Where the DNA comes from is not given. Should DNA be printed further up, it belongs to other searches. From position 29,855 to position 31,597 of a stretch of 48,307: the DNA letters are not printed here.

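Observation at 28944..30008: CXXC-less redoxin-TPR proteins coupled by GTGA overlaps to 15-haem cytochromes: possible dedicated apocytochrome chaperones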

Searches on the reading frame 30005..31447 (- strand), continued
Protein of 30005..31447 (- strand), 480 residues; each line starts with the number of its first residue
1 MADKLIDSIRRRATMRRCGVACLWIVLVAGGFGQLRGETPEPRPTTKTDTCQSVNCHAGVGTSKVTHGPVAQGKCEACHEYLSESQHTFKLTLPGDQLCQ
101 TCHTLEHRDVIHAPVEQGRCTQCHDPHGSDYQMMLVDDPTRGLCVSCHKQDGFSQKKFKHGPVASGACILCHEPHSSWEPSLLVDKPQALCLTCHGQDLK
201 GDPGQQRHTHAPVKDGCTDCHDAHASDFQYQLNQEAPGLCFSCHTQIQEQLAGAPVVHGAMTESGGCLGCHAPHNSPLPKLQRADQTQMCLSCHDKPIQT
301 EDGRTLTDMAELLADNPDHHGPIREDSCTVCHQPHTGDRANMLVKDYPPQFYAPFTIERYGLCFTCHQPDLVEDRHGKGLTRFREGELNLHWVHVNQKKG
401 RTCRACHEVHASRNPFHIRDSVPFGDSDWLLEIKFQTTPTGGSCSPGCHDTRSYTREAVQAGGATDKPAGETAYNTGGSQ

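Call 92: search_protein_families(library=pfam, proteins=[L104:5091-6170:+, L120:5043-6167:+, L166:1727-2812:+, L129:1461-2504:+, L134:5539-6387:+, L147:3691-4521:+, L156:5218-6162:+, L103:1679-2692:+, L131:3387-4586:+, L125:4943-5770:+], max_evalue=0.01)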
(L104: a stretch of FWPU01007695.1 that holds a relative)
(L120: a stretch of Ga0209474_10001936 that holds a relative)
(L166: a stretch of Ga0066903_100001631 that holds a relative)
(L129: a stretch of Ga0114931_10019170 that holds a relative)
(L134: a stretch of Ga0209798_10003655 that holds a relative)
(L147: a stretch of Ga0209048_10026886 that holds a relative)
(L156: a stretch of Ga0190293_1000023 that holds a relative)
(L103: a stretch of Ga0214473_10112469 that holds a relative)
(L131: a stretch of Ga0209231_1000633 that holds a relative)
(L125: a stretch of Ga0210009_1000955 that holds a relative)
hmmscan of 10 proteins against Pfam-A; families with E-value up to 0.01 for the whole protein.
L104:5091-6170:+ (359 aa): 8 families
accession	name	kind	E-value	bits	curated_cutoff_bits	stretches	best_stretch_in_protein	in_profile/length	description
PF00578.27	AhpC-TSA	-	2e-15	57.2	26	1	36-159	1-123/124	AhpC/TSA family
PF08534.16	Redoxin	-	6.4e-15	55.7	26.6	1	42-166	6-137/148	Redoxin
PF14559.12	TPR_19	-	1.2e-08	35.5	25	2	215-275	8-68/68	Tetratricopeptide repeat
PF13428.12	TPR_14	-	1.2e-06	29.1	23.5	0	201-240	4-43/44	Tetratricopeptide repeat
PF13432.12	TPR_16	-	9.1e-05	23.3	32.7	1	272-333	3-65/65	Tetratricopeptide repeat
PF07719.23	TPR_2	-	0.00019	21.7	27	0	203-230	6-33/34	Tetratricopeptide repeat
PF13905.12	Thioredoxin_8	-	0.0008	20.1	27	1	64-157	4-94/94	Thioredoxin-like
PF23914.1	TPR_CcmH_CycH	-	0.00085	19.6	42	1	203-294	55-149/158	Cytochrome c-type biogenesis protein H TPR domain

L120:5043-6167:+ (374 aa): 3 families
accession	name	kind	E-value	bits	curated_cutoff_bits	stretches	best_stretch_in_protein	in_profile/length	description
PF00578.27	AhpC-TSA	-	5.3e-14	52.7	26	1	42-165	1-123/124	AhpC/TSA family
PF08534.16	Redoxin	-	6.6e-13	49.1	26.6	1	42-173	2-138/148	Redoxin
PF13905.12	Thioredoxin_8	-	0.0026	18.5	27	1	70-162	4-93/94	Thioredoxin-like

L166:1727-2812:+ (361 aa): 11 families
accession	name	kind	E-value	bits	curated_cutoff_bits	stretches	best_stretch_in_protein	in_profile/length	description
PF00578.27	AhpC-TSA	-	8.1e-15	55.3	26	1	30-153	1-123/124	AhpC/TSA family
PF08534.16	Redoxin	-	5.6e-11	42.9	26.6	1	31-163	3-141/148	Redoxin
PF07719.23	TPR_2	-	2.4e-07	30.8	27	0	198-225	6-33/34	Tetratricopeptide repeat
PF14559.12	TPR_19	-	2.2e-06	28.3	25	1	204-270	2-68/68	Tetratricopeptide repeat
PF13181.12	TPR_8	-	5.9e-06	26.5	25.7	0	197-225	5-33/34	Tetratricopeptide repeat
PF13428.12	TPR_14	-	0.00015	22.6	23.5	0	196-236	4-44/44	Tetratricopeptide repeat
PF13432.12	TPR_16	-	0.00017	22.4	32.7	1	197-260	1-64/65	Tetratricopeptide repeat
PF13424.12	TPR_12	-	0.00027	21.5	30.1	0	299-326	5-32/77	Tetratricopeptide repeat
PF07721.20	TPR_4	-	0.0024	18.8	27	0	196-214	4-22/26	Tetratricopeptide repeat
PF00515.34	TPR_1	-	0.0033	17.6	27.8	0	302-325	6-29/34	Tetratricopeptide repeat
PF23914.1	TPR_CcmH_CycH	-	0.009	16.3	42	0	198-261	55-121/158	Cytochrome c-type biogenesis protein H TPR domain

L129:1461-2504:+ (347 aa): 14 families
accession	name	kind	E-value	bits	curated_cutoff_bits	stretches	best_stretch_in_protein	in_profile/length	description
PF13414.12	TPR_11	-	2.6e-13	49.9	26.8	2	213-249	1-37/42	TPR repeat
PF14559.12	TPR_19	-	1.2e-11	45.2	25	2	220-279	5-63/68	Tetratricopeptide repeat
PF07719.23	TPR_2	-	1.5e-11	43.9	27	1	241-272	2-33/34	Tetratricopeptide repeat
PF00515.34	TPR_1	-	5.5e-08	32.7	27.8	1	241-272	2-33/34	Tetratricopeptide repeat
PF13181.12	TPR_8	-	1.1e-07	31.9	25.7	0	241-272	2-33/34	Tetratricopeptide repeat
PF13428.12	TPR_14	-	4.5e-07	30.4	23.5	0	241-281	2-42/44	Tetratricopeptide repeat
PF13905.12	Thioredoxin_8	-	2.2e-05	25.2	27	1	64-146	2-83/94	Thioredoxin-like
PF13432.12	TPR_16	-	3e-05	24.8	32.7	1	222-272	13-63/65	Tetratricopeptide repeat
PF00578.27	AhpC-TSA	-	4.4e-05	23.8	26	1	39-146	2-104/124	AhpC/TSA family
PF13424.12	TPR_12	-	0.00025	21.6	30.1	0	241-298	4-69/77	Tetratricopeptide repeat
PF13174.12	TPR_6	-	0.00033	21.5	26.3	0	241-269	1-29/33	Tetratricopeptide repeat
PF23914.1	TPR_CcmH_CycH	-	0.00036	20.8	42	1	212-297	56-144/158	Cytochrome c-type biogenesis protein H TPR domain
PF13431.12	TPR_17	-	0.00052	20.5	24.4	0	229-259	2-32/34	Tetratricopeptide repeat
PF08534.16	Redoxin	-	0.0011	19.2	26.6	1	86-146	49-108/148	Redoxin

L134:5539-6387:+ (282 aa): 7 families
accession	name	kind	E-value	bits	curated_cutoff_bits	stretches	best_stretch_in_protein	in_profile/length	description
PF07719.23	TPR_2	-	4.2e-05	23.8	27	0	237-270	1-34/34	Tetratricopeptide repeat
PF09976.15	TPR_21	-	0.00019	21.7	25.5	1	207-265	116-174/193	Tetratricopeptide repeat-like domain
PF13424.12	TPR_12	-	0.00025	21.6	30.1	1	208-266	7-74/77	Tetratricopeptide repeat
PF00578.27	AhpC-TSA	-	0.00082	19.8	26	1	40-155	1-121/124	AhpC/TSA family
PF13428.12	TPR_14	-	0.0012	19.7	23.5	0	238-274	2-38/44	Tetratricopeptide repeat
PF13911.12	AhpC-TSA_2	-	0.0019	19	27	1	90-197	6-56/114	AhpC/TSA antioxidant enzyme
PF08534.16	Redoxin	-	0.0053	17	26.6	1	85-143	50-107/148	Redoxin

L147:3691-4521:+ (276 aa): 7 families
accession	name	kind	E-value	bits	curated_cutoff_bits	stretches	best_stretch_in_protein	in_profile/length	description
PF13432.12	TPR_16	-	2e-06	28.6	32.7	1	202-265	2-65/65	Tetratricopeptide repeat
PF14559.12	TPR_19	-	0.00024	21.8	25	1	208-274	2-68/68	Tetratricopeptide repeat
PF08534.16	Redoxin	-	0.00047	20.4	26.6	1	76-133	50-106/148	Redoxin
PF13431.12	TPR_17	-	0.002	18.7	24.4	0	221-246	3-28/34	Tetratricopeptide repeat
PF00578.27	AhpC-TSA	-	0.0029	18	26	1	32-135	2-104/124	AhpC/TSA family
PF07719.23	TPR_2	-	0.003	18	27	0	231-264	1-34/34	Tetratricopeptide repeat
PF13428.12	TPR_14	-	0.0031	18.5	23.5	1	232-273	2-43/44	Tetratricopeptide repeat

L156:5218-6162:+ (314 aa): 3 families
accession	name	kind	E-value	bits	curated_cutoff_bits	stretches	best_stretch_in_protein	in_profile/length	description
PF14559.12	TPR_19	-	4e-06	27.5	25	1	186-239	2-55/68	Tetratricopeptide repeat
PF00578.27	AhpC-TSA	-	0.0011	19.3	26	1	32-131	16-121/124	AhpC/TSA family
PF13431.12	TPR_17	-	0.005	17.5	24.4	0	198-228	2-32/34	Tetratricopeptide repeat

L103:1679-2692:+ (337 aa): 0 families

L131:3387-4586:+ (399 aa): 5 families
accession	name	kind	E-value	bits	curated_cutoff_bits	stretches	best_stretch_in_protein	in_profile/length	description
PF01436.27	NHL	-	1.4e-29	101.1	20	3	192-220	1-28/28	NHL repeat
PF17170.10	DUF5128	-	1.8e-15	57.4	22.9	2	204-270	53-120/321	6-bladed beta-propeller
PF08450.18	SGL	-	8.6e-10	39.1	26.3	2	190-275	131-218/246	SMP-30/Gluconolactonase/LRE-like region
PF01731.26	Arylesterase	-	7e-06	26.6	21.3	0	191-217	52-78/86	Arylesterase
PF25021.1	TEN_NHL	-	1.6e-05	24.5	27.1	0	150-309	30-163/357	Teneurin NHL domain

L125:4943-5770:+ (276 aa): 16 families
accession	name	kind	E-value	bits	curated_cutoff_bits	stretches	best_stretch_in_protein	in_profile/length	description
PF07719.23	TPR_2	-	2.9e-08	33.7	27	1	231-259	3-31/34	Tetratricopeptide repeat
PF13424.12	TPR_12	-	9.4e-08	32.6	30.1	1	210-259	25-75/77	Tetratricopeptide repeat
PF00515.34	TPR_1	-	9.1e-07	28.9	27.8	0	230-259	2-31/34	Tetratricopeptide repeat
PF13414.12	TPR_11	-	5.3e-06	26.5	26.8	1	205-243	4-42/42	TPR repeat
PF09976.15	TPR_21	-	8.7e-06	26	25.5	1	170-257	90-174/193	Tetratricopeptide repeat-like domain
PF13428.12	TPR_14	-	8.9e-06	26.3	23.5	0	197-238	3-44/44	Tetratricopeptide repeat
PF00578.27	AhpC-TSA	-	1.1e-05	25.8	26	1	32-147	1-122/124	AhpC/TSA family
PF13432.12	TPR_16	-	3.4e-05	24.6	32.7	1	210-260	12-62/65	Tetratricopeptide repeat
PF23914.1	TPR_CcmH_CycH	-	0.00013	22.3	42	1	217-260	38-81/158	Cytochrome c-type biogenesis protein H TPR domain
PF14559.12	TPR_19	-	0.00017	22.3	25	1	208-260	4-56/68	Tetratricopeptide repeat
PF13371.12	TPR_9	-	0.00064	20.1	35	1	204-260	4-60/73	Tetratricopeptide repeat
PF13181.12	TPR_8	-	0.0013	19.2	25.7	0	229-260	1-32/34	Tetratricopeptide repeat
PF13374.12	TPR_10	-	0.0014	19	27.5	0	229-258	2-31/42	Tetratricopeptide repeat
PF12569.14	NatA_aux_su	-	0.0023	17.4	33.3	1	196-260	193-257/515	N-terminal acetyltransferase A, auxiliary subunit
PF18768.7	RNPP_C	-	0.0037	17.2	26.5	1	200-251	126-176/213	RNPP family C-terminal domain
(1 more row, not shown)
